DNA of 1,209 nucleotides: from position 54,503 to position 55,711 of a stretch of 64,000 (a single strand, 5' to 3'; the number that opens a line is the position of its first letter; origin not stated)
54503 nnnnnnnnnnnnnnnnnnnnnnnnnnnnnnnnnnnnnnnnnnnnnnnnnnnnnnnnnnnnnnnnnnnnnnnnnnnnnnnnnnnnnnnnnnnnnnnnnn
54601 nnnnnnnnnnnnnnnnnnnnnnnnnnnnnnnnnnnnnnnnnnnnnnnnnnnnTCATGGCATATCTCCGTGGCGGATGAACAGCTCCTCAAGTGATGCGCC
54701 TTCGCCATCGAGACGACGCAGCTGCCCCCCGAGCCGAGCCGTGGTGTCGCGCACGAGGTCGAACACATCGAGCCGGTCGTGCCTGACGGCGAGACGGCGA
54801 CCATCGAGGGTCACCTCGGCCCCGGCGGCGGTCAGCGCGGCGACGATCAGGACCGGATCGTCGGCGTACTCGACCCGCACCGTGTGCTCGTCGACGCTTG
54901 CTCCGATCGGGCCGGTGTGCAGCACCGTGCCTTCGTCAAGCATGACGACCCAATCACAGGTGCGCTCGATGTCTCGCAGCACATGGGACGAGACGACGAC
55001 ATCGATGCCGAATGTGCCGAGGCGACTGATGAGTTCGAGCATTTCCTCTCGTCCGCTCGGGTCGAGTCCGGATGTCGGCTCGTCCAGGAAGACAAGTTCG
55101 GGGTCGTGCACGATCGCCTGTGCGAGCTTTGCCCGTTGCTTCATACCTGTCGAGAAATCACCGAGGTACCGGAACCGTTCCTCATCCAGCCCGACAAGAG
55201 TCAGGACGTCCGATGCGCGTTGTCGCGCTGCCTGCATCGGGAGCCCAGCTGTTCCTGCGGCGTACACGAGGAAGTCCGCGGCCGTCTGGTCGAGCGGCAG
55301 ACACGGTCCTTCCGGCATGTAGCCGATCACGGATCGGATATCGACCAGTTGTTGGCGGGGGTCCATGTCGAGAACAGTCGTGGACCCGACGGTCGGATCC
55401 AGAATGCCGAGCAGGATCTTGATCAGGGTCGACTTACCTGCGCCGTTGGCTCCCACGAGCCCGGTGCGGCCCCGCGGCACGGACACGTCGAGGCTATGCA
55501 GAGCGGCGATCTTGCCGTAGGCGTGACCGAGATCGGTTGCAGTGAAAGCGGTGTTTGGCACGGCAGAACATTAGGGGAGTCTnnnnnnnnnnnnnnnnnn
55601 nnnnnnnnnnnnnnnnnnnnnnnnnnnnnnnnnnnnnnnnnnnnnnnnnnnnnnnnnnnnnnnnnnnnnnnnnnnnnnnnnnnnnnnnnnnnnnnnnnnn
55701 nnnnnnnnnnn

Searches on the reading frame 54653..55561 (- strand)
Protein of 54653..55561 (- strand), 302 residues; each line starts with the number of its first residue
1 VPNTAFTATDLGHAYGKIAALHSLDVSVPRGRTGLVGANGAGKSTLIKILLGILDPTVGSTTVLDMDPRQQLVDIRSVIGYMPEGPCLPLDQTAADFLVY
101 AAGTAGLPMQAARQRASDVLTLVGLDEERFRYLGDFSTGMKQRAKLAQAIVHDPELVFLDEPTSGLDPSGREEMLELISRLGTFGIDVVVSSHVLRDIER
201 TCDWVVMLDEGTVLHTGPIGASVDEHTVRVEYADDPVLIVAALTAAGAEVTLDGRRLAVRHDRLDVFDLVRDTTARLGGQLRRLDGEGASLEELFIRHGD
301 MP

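Call 64: search_protein_families(library=pfam, proteins=[window:54653-55561:-], max_evalue=0.0001)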
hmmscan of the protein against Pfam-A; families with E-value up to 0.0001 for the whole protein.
window:54653-55561:- (302 aa): 2 families
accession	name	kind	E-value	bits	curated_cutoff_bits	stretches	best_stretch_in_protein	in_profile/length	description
PF00005.33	ABC_tran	-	5.5e-25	89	25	1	22-164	2-137/137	ABC transporter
PF13304.12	AAA_21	-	1.2e-13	52.2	27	1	120-193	222-298/304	AAA domain, putative AbiEii toxin, Type IV TA system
